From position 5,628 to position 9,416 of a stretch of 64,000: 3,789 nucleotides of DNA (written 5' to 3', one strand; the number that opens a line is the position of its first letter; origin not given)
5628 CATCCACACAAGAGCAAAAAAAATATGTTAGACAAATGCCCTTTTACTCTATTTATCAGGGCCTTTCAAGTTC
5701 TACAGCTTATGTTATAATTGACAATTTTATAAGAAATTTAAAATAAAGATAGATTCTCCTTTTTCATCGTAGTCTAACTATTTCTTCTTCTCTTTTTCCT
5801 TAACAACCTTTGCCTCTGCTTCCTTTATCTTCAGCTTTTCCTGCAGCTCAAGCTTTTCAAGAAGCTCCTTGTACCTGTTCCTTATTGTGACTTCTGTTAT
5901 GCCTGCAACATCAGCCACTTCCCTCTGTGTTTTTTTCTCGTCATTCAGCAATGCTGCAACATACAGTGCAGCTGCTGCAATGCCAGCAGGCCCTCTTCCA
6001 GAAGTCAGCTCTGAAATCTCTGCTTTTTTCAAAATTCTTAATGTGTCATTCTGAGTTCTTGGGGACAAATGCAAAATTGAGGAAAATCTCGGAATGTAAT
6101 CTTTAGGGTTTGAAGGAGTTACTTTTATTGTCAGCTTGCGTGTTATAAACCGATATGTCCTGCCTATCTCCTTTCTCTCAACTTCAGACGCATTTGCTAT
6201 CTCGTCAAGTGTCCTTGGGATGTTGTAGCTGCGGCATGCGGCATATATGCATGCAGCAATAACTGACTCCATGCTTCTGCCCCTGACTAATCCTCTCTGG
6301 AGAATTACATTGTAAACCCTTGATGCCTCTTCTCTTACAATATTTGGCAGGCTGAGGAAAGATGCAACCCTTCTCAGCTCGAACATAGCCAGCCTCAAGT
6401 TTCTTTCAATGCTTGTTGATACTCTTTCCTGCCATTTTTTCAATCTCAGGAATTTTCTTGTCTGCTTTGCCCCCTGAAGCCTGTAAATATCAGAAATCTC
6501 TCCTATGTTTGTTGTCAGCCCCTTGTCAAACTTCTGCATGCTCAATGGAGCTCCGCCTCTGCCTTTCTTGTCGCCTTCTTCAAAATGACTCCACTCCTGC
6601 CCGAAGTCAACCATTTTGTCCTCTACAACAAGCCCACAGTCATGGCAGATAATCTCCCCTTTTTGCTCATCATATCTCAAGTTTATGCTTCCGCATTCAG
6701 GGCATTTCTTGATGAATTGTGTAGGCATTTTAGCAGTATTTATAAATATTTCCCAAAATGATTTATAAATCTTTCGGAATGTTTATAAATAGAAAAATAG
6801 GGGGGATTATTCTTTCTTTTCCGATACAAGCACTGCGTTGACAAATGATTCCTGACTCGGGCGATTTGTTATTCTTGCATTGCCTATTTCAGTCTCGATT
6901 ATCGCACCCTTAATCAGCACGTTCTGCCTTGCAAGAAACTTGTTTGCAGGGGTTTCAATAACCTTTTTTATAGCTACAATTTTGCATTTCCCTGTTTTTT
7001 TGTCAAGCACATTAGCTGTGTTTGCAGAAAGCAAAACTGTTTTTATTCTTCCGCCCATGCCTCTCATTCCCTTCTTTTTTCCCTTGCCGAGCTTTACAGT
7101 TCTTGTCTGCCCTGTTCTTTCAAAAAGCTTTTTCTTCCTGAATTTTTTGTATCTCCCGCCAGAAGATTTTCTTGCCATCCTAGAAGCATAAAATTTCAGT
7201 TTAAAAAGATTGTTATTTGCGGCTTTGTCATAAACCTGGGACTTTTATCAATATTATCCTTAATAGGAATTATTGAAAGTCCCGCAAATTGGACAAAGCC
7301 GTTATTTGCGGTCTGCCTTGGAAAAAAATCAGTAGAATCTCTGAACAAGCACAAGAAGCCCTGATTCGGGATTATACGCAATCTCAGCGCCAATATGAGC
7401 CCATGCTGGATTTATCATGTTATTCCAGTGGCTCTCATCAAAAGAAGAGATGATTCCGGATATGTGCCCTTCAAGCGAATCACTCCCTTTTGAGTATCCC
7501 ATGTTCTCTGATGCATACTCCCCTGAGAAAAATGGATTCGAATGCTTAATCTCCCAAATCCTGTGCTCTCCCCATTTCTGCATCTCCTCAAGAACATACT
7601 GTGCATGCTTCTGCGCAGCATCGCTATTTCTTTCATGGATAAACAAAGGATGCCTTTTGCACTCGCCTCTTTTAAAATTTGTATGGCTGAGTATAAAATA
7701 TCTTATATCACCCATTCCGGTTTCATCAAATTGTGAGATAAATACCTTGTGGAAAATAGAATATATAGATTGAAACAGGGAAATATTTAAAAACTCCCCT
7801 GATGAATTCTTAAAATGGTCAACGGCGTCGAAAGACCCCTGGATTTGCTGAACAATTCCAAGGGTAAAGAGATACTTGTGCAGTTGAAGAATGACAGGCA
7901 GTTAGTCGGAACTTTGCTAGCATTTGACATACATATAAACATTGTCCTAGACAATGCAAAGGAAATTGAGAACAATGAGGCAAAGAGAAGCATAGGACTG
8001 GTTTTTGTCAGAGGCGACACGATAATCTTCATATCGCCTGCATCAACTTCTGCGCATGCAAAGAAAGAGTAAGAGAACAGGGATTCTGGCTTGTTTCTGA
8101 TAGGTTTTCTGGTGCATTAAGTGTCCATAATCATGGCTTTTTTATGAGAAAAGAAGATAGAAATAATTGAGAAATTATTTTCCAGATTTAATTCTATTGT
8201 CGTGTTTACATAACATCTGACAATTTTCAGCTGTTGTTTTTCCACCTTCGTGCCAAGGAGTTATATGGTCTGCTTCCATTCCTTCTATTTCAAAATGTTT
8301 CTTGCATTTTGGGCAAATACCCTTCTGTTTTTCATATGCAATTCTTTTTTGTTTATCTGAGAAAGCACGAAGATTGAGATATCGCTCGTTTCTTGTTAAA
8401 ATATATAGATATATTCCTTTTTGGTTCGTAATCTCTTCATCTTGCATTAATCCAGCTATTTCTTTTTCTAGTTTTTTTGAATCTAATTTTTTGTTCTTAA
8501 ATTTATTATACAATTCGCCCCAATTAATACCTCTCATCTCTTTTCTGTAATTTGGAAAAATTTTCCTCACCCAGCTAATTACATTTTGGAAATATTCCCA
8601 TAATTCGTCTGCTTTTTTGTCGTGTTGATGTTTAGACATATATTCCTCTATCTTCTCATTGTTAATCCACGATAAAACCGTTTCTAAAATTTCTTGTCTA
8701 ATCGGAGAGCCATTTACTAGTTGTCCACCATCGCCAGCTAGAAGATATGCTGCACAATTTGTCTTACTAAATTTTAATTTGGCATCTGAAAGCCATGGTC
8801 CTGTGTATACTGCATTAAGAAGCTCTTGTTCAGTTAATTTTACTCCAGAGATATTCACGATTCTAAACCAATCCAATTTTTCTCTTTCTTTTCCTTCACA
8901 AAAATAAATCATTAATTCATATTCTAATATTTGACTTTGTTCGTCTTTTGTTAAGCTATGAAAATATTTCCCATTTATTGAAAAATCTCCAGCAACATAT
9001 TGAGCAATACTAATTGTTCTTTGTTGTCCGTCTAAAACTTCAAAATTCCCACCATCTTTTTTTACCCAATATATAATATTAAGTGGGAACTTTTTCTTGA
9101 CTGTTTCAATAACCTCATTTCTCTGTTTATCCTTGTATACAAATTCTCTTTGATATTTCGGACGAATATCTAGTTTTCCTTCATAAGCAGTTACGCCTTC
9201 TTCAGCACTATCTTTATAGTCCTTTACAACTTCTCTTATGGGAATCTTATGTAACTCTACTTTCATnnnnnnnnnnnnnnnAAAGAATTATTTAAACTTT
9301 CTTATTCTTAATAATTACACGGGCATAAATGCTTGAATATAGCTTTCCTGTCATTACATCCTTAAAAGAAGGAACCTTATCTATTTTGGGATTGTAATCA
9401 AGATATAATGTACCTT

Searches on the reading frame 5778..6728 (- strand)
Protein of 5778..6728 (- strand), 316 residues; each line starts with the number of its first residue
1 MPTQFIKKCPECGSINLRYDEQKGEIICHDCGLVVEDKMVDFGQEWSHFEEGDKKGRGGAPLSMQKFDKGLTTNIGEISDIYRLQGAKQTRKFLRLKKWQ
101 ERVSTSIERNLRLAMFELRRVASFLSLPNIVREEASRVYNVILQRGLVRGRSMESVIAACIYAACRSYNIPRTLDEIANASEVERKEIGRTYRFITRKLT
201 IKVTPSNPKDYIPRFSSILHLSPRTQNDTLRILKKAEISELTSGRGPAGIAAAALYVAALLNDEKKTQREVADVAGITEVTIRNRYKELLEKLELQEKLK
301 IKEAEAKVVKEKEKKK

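Call 78: search_protein_families(library=pfam, proteins=[window:5778-6728:-], max_evalue=0.001)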
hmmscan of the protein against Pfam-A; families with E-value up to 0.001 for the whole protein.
window:5778-6728:- (316 aa): 5 families
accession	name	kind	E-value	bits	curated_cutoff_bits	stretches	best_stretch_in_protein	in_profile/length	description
PF00382.24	TFIIB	-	2.3e-46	156.2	23.6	2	202-291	2-91/92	Transcription factor TFIIB repeat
PF08271.17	Zn_Ribbon_TF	-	2.3e-13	49.9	29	1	8-49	2-43/43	TFIIB zinc-binding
PF22109.2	Zn_ribbon_tTFIIB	-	1.6e-05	25.1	28.6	1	7-35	10-39/40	Transcription factor IIB, zinc ribbon, Trypanosome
PF04545.22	Sigma70_r4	-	4.3e-05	23.4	24.1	1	263-293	18-48/50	Sigma-70, region 4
PF03966.22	Trm112p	-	0.00082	19.7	22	0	8-34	9-34/40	Trm112p-like protein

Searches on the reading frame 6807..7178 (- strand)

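Call 78: search_protein_families(library=pfam, proteins=[window:6807-7178:-], max_evalue=0.001)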
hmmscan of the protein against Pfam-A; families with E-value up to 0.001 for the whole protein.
window:6807-7178:- (123 aa): 1 family
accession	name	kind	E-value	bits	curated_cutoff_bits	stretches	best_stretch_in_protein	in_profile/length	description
PF01201.27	Ribosomal_S8e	-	1.8e-27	96.6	30.2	1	2-118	6-133/133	Ribosomal protein S8e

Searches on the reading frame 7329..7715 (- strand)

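Call 3: search_protein_families(library=pfam, proteins=[window:7329-7715:-], max_evalue=0.01)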
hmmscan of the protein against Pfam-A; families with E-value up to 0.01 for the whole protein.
window:7329-7715:- (128 aa): 1 family
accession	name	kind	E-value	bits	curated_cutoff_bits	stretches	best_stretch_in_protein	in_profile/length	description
PF00188.32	CAP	-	0.00016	23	21.1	1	12-126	4-116/117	Cysteine-rich secretory protein family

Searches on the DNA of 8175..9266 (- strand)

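Call 87: search_dna_similar(query=L070:8900-11089:+, collection=ecoli_genomes, mode=distant, max_rows=10)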
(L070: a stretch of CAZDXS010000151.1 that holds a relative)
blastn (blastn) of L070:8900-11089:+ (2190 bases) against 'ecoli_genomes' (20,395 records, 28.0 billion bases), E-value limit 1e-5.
Records with a match: 1; places in all: 1; records where one place covers at least 80% of the query: 0.
Genomes with a match: 1 of 5426; with a place that covers at least 80% of the query: 0. Places per genome that has any: lowest 1, median 1, highest 1. On chromosomes: 1 places; on plasmids: 0.
Best place of each record, by identity: 60-80% 1.
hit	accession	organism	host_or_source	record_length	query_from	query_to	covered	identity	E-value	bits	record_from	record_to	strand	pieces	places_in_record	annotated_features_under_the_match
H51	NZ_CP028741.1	Escherichia coli strain A34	Genetta maculata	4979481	56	2162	63%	65.2%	2e-20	286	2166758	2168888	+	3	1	HNH endonuclease family protein | adenine-specific methyltransferase EcoRI family protein | hypothetical protein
